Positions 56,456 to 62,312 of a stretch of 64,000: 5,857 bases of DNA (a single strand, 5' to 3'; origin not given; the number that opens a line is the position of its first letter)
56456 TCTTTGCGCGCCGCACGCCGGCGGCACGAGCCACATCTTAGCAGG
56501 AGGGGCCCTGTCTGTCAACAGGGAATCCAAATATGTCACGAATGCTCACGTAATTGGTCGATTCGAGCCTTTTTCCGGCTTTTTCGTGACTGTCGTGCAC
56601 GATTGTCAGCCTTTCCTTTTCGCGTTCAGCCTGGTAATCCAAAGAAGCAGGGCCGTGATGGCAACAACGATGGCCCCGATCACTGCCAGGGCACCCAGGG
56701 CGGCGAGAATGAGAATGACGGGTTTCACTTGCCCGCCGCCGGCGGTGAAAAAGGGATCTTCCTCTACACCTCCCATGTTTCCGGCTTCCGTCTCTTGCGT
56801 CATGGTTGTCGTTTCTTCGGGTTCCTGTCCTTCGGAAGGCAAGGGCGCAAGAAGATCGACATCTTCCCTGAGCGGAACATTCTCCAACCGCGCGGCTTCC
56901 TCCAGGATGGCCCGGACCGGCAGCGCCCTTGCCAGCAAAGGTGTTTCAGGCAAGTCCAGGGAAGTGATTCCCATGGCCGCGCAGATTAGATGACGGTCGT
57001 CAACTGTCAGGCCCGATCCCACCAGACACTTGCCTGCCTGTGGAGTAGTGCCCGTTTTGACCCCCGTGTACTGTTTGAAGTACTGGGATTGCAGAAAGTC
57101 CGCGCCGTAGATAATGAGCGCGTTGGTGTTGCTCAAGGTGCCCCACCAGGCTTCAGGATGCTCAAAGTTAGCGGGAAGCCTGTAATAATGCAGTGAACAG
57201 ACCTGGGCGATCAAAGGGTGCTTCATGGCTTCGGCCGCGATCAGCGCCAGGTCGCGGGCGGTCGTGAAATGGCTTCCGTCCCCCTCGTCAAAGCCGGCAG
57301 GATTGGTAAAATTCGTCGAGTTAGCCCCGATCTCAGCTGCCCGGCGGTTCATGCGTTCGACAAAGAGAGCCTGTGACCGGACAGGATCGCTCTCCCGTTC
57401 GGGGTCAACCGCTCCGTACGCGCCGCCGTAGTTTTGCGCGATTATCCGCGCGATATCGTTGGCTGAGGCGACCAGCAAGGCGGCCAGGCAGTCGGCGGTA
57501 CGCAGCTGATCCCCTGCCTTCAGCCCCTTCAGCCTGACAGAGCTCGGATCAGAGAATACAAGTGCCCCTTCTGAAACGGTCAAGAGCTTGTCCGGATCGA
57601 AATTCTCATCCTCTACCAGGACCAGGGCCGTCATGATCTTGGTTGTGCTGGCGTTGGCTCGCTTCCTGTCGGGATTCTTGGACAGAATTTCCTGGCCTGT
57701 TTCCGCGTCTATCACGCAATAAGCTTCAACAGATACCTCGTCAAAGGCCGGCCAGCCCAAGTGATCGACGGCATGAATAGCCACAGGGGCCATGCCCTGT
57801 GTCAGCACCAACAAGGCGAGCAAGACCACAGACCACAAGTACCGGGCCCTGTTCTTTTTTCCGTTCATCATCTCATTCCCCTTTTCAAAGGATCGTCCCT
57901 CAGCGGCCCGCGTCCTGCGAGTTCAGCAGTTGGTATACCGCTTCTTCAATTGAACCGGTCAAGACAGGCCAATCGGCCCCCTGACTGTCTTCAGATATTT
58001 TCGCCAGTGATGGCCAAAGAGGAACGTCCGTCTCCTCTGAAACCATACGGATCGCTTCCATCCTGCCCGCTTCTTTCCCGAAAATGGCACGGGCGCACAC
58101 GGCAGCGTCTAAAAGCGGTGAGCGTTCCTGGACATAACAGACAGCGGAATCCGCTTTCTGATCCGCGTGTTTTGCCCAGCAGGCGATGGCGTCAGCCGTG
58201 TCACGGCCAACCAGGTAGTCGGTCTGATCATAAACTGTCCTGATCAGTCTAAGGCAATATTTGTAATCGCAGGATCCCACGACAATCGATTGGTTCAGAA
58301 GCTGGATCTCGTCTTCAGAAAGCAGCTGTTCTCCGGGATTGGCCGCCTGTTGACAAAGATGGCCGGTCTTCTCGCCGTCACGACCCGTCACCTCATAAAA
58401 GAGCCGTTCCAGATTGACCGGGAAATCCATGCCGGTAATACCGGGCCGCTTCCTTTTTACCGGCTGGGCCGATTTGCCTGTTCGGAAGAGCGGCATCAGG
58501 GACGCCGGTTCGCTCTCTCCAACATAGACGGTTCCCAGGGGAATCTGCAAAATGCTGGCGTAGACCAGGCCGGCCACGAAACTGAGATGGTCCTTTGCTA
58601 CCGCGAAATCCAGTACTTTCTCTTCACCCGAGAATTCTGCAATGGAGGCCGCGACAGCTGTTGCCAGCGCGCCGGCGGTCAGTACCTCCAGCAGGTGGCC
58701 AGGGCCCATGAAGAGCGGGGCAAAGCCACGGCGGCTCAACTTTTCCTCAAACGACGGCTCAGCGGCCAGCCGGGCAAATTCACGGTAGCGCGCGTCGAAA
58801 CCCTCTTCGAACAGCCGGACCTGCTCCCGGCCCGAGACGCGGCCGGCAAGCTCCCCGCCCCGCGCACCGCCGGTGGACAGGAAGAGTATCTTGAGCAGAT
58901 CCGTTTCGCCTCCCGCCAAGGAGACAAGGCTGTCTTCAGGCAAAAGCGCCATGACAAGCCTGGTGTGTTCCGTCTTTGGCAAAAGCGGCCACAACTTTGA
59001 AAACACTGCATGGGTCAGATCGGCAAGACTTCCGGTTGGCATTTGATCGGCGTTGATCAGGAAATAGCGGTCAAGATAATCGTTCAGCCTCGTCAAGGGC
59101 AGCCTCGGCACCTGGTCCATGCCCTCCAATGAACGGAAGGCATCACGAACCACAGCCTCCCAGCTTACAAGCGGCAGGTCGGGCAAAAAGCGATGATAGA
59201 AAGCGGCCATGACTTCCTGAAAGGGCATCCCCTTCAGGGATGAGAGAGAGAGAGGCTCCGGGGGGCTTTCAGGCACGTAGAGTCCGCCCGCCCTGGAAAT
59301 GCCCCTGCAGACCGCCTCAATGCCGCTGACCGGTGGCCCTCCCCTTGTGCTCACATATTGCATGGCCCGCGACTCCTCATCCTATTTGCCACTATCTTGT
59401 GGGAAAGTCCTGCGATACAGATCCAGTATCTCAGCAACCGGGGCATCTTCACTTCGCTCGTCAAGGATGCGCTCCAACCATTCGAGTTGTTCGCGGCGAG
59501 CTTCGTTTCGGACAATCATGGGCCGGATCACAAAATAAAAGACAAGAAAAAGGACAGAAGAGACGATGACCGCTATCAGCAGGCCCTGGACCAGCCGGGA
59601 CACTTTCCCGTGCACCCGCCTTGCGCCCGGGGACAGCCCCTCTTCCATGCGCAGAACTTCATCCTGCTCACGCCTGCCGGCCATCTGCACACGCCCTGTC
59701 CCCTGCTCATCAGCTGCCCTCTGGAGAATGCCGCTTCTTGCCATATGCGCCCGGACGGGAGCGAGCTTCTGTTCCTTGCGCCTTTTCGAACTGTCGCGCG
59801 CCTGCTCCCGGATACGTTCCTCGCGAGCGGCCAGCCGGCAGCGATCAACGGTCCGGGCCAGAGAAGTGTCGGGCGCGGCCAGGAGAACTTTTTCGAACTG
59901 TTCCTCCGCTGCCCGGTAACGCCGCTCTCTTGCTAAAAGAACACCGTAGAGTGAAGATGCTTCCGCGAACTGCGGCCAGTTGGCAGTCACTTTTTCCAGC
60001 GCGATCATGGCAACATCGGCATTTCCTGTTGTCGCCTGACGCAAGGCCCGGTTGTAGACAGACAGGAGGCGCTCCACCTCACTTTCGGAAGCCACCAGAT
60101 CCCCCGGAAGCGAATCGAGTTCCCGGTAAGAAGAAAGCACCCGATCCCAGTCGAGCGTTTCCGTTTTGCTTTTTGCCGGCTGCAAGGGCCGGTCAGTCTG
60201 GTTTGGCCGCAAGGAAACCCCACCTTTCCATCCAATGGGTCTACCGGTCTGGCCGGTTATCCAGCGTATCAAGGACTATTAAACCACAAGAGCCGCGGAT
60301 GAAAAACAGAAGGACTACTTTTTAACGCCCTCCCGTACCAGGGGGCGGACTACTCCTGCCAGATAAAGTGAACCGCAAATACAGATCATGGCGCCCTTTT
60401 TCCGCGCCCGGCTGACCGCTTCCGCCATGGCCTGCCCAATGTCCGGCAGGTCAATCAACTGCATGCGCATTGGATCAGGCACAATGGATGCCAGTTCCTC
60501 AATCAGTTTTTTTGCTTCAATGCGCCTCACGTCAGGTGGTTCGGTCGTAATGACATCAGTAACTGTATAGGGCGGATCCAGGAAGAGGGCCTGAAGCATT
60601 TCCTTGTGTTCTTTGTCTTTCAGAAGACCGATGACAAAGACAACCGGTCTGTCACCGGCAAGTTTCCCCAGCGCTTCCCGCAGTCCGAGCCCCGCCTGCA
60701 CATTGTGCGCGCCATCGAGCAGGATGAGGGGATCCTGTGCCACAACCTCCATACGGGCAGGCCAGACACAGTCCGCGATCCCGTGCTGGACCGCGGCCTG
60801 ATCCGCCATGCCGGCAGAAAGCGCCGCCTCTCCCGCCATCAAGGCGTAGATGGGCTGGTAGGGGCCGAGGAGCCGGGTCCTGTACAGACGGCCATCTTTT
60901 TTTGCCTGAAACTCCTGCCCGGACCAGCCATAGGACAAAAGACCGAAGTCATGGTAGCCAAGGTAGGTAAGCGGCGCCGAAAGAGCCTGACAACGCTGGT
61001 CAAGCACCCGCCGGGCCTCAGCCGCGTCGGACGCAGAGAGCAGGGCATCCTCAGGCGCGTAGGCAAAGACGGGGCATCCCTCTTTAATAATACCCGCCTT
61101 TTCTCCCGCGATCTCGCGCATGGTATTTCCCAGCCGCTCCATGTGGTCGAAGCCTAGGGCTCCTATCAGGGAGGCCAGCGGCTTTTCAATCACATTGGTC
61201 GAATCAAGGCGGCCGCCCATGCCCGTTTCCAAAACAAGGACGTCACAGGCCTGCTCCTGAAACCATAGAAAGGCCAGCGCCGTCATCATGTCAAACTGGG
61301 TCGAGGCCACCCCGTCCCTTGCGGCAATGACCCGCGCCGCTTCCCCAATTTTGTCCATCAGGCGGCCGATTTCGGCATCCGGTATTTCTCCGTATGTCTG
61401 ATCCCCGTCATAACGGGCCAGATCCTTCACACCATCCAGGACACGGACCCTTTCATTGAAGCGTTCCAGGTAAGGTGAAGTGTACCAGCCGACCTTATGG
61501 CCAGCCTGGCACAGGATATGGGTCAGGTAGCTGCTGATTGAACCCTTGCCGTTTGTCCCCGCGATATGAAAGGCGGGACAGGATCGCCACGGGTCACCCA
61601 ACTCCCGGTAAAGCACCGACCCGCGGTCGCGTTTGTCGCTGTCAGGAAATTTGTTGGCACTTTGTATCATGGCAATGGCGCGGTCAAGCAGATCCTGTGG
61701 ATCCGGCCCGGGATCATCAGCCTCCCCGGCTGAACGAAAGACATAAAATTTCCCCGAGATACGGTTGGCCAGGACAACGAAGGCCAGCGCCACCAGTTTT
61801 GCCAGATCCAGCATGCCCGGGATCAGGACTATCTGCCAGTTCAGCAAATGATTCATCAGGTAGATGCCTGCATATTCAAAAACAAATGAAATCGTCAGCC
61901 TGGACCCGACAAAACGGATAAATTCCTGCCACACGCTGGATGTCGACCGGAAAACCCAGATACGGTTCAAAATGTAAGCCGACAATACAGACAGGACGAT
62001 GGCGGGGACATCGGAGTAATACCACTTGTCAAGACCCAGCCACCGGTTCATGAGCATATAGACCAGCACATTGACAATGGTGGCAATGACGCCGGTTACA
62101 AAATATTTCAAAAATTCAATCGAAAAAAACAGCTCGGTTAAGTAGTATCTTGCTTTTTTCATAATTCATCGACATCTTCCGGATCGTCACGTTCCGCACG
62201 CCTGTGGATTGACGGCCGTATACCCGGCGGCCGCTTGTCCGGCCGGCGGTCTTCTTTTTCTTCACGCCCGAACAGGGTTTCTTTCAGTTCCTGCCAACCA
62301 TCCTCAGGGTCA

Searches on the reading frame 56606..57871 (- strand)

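Call 84: search_protein_families(library=pfam, proteins=[window:56606-57871:-], max_evalue=0.00001)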
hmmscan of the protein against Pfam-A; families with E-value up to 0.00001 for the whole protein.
window:56606-57871:- (421 aa): 1 family
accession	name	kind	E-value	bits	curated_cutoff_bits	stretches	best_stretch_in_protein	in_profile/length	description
PF00768.25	Peptidase_S11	-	4.7e-35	121.6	27.6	1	44-301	8-236/239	D-alanyl-D-alanine carboxypeptidase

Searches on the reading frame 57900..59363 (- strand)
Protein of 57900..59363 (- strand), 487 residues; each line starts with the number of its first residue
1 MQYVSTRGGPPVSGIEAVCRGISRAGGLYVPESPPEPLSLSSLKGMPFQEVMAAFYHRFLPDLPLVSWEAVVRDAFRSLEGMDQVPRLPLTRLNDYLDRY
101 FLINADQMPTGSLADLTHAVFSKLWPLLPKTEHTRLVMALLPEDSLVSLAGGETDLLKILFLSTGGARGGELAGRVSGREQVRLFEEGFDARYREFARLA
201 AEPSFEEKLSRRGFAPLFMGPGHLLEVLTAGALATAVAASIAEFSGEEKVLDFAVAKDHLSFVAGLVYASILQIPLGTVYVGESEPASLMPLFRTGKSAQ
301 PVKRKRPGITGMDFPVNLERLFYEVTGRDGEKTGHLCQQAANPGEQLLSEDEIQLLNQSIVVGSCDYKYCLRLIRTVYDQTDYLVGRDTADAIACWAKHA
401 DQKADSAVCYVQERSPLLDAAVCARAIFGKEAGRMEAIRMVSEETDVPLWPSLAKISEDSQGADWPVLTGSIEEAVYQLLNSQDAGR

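Call 84: search_protein_families(library=pfam, proteins=[window:57900-59363:-], max_evalue=0.00001)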
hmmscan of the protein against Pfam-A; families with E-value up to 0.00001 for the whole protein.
window:57900-59363:- (487 aa): 1 family
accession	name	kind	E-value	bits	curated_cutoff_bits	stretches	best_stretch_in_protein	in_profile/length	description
PF14821.11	Thr_synth_N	-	1.4e-09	38.4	25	1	2-76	1-79/79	Threonine synthase N terminus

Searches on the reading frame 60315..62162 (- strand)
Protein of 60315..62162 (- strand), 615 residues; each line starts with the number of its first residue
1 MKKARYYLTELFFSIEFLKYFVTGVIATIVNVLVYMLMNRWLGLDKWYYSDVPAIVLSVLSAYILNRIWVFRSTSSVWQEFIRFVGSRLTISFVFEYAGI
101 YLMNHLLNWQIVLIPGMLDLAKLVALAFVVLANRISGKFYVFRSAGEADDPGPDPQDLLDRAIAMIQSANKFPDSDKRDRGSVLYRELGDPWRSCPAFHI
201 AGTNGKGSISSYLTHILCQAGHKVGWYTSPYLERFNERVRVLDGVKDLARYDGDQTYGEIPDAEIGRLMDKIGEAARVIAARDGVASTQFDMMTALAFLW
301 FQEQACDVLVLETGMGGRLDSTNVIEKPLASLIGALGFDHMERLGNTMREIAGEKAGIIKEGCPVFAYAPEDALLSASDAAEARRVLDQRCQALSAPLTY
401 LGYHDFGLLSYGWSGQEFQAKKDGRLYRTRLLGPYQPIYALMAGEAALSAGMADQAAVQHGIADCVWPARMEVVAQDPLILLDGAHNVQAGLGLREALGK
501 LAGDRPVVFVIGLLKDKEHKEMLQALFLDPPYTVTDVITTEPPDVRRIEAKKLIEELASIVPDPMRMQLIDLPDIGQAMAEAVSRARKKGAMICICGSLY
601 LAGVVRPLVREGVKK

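Call 84: search_protein_families(library=pfam, proteins=[window:60315-62162:-], max_evalue=0.00001)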
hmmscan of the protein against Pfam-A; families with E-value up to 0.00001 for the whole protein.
window:60315-62162:- (615 aa): 3 families
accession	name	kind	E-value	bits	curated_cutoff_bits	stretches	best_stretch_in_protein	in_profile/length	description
PF04138.20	GtrA_DPMS_TM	-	1.8e-14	54.4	26.1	1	19-142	1-117/117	GtrA/DPMS, transmembrane domain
PF02875.26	Mur_ligase_C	-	2.6e-12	48.1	28.4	1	470-598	2-126/127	Mur ligase, glutamate ligase domain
PF08245.18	Mur_ligase_M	-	1.4e-06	28.9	24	0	288-360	39-111/200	Mur ligase middle domain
